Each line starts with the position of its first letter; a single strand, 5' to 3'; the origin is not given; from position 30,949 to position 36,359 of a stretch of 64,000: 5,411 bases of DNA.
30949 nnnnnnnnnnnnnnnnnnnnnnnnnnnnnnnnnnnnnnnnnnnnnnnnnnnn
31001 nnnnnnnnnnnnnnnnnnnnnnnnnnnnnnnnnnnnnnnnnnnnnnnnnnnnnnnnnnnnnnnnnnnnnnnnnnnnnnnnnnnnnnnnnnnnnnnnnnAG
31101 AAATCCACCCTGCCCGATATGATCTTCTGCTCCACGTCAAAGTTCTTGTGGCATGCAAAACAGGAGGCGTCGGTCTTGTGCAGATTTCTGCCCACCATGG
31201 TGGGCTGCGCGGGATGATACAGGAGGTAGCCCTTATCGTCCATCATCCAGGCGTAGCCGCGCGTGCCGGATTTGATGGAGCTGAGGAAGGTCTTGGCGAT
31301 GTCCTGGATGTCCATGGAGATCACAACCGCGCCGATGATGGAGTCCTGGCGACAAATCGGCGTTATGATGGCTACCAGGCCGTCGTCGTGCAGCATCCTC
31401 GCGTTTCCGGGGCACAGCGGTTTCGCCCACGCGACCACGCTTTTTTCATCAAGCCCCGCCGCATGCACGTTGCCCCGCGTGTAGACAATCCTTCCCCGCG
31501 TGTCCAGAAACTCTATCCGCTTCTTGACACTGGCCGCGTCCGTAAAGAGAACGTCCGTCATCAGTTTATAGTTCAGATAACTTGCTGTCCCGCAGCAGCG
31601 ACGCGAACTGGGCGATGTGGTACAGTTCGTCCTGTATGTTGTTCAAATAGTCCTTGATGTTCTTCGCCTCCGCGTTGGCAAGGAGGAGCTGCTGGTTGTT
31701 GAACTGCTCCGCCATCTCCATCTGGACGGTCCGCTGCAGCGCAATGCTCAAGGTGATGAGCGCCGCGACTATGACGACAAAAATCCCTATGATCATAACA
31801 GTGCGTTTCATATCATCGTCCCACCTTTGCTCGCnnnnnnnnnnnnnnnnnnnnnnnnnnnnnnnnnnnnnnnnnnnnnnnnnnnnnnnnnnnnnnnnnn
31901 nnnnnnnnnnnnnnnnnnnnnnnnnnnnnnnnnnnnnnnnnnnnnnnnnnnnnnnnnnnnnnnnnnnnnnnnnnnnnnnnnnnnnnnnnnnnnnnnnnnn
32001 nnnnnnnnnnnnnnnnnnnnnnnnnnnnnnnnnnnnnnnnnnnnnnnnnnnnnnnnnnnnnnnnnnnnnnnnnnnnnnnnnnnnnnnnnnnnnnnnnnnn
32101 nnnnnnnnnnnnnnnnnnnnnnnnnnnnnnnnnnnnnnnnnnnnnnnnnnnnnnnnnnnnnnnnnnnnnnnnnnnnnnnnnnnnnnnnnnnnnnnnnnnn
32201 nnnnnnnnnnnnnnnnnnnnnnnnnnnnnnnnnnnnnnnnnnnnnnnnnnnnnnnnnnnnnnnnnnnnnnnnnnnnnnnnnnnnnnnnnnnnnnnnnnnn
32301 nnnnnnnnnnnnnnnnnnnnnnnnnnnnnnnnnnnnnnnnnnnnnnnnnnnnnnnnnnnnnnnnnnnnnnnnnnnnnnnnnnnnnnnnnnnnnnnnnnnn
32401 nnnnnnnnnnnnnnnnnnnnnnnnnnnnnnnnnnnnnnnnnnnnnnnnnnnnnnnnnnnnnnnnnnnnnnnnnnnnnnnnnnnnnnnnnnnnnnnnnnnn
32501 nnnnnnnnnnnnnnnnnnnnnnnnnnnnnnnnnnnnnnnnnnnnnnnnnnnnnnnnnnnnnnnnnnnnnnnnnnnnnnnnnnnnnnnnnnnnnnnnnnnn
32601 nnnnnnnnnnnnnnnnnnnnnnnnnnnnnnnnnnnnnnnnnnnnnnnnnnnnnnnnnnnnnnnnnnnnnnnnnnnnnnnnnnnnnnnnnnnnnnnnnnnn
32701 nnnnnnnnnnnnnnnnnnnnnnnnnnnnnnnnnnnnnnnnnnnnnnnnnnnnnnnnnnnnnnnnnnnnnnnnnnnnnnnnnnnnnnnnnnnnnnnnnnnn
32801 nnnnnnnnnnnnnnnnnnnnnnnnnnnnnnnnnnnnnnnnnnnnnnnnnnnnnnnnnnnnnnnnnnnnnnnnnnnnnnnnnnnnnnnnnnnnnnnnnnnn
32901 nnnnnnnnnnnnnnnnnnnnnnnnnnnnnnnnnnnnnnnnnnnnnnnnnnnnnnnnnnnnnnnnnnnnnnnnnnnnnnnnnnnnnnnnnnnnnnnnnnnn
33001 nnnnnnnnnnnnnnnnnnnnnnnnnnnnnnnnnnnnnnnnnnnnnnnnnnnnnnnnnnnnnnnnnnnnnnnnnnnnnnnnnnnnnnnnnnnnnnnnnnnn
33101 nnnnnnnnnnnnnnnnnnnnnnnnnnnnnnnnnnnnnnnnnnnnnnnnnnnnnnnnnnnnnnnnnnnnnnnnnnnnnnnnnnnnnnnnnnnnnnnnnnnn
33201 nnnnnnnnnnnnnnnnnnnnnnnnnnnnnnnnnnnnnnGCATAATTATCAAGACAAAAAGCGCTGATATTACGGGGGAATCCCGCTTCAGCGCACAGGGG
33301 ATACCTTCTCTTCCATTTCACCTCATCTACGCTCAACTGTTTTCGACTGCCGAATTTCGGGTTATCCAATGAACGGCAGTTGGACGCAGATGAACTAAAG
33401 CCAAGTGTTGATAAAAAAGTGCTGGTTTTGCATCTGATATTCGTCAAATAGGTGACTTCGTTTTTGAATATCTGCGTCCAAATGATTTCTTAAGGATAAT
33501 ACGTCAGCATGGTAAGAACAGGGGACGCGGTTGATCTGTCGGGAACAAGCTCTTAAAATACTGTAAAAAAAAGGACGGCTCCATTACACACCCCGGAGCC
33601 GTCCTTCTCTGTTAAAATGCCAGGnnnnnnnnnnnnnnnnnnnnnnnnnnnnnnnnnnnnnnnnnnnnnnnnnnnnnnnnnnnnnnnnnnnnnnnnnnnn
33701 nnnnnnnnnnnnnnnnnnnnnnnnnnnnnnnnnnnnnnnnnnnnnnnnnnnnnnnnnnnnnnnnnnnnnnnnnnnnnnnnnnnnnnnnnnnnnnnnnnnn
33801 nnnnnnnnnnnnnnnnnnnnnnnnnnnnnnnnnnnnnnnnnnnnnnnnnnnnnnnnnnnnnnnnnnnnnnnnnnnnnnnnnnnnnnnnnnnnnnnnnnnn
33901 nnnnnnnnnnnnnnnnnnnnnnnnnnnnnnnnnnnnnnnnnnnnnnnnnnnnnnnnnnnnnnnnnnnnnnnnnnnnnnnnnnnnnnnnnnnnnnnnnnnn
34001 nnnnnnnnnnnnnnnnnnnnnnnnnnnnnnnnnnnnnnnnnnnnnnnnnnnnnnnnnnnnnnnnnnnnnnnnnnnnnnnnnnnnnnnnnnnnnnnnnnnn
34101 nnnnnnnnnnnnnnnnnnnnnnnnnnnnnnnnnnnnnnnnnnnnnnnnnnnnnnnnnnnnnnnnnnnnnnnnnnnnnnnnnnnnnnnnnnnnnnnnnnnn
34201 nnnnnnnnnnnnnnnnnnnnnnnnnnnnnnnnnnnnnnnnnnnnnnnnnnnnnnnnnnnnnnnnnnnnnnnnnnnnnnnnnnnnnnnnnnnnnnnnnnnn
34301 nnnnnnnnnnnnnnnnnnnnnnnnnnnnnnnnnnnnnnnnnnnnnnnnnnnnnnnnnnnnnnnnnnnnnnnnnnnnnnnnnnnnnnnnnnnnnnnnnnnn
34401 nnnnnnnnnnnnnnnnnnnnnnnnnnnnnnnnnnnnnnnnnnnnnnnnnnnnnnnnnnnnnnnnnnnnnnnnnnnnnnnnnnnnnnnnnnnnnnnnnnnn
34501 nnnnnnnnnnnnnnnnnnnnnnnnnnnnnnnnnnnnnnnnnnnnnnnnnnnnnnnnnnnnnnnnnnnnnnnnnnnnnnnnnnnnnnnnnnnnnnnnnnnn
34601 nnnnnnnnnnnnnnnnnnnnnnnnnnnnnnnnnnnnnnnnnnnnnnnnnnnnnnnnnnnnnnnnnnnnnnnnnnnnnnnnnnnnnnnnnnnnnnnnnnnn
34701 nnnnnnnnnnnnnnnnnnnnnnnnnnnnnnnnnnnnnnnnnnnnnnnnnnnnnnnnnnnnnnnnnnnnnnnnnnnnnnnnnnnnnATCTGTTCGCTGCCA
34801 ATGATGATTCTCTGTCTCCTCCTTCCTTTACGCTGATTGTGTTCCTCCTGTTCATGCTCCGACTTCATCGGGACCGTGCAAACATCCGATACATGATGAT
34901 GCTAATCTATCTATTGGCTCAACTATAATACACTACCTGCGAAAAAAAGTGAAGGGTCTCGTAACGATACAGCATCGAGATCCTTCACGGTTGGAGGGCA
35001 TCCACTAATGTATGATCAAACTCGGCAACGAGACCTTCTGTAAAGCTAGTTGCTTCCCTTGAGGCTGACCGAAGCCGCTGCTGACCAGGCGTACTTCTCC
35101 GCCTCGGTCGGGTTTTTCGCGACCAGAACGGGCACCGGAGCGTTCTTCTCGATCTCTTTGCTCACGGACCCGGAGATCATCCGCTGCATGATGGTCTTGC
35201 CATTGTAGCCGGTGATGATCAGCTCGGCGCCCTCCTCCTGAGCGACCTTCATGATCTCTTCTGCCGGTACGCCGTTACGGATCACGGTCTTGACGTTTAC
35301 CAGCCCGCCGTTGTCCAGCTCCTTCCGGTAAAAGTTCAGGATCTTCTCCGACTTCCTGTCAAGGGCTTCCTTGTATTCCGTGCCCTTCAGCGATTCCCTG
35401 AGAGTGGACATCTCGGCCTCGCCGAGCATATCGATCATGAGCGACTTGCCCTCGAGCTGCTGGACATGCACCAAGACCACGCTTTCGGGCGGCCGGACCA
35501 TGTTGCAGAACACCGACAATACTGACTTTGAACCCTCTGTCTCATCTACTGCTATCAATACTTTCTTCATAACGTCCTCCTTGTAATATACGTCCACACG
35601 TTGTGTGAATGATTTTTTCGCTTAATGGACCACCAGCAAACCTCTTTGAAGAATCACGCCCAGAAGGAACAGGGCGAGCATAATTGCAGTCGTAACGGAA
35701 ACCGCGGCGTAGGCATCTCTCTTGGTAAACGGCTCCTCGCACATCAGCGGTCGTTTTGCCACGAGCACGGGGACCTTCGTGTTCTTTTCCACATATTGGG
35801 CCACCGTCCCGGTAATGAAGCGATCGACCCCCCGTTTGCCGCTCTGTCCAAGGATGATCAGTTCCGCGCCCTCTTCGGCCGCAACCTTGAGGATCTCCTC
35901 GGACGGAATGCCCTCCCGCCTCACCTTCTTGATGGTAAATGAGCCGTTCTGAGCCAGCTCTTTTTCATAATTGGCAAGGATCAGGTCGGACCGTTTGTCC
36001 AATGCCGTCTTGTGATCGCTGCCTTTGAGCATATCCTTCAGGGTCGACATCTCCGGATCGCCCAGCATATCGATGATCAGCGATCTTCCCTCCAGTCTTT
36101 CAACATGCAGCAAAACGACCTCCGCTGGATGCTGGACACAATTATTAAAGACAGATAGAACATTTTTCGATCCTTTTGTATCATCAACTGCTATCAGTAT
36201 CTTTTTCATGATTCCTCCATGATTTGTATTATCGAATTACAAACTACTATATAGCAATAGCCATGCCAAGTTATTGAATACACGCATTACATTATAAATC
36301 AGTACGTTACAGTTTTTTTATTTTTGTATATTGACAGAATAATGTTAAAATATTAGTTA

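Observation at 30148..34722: Kinase-like sensor with a periplasmic CXXCH motif and Ser in place of the H-box His, paired with a receiver-less PAS-sigma54 activator beside yeeE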

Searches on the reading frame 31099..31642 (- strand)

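Call 5: search_protein_families(library=pfam, proteins=[window:31099-31642:-], max_evalue=0.01)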
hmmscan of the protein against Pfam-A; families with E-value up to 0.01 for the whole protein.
window:31099-31642:- (181 aa): 4 families
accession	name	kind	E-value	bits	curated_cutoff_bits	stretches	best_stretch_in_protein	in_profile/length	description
PF02743.24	dCache_1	-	2.6e-10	40.7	45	1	90-159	129-193/240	Cache domain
PF17200.10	sCache_2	-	1.5e-07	31.9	25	1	111-156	36-82/155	Single Cache domain 2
PF17201.10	Cache_3-Cache_2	-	9.4e-06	25.6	27.7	1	83-160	154-237/299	Cache 3/Cache 2 fusion domain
PF08269.17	dCache_2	-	9.1e-05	22.2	26.5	1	111-156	76-122/298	Cache domain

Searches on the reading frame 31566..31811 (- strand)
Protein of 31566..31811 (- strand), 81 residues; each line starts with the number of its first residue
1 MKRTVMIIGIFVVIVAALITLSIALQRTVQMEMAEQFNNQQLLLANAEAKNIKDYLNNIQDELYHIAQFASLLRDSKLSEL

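Call 5: search_protein_families(library=pfam, proteins=[window:31566-31811:-], max_evalue=0.01)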
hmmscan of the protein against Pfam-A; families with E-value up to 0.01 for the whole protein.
window:31566-31811:- (81 aa): 1 family
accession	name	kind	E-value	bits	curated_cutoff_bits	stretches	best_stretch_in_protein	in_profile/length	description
PF02743.24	dCache_1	-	0.0087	16.1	45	0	32-73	2-43/240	Cache domain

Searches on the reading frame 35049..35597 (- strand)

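Call 5: search_protein_families(library=pfam, proteins=[window:35049-35597:-], max_evalue=0.01)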
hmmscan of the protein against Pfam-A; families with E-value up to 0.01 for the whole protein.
window:35049-35597:- (183 aa): 1 family
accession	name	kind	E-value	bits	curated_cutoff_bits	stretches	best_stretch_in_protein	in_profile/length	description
PF00582.32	Usp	-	8.6e-21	75.4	24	1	10-161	1-141/141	Universal stress protein family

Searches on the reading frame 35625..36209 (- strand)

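Call 14: search_protein_families(library=pfam, proteins=[window:35625-36209:-], max_evalue=0.001)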
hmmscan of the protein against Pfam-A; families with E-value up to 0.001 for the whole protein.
window:35625-36209:- (195 aa): 1 family
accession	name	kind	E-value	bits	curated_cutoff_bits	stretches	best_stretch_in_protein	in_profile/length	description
PF00582.32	Usp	-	7.8e-21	75.5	24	1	1-152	1-141/141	Universal stress protein family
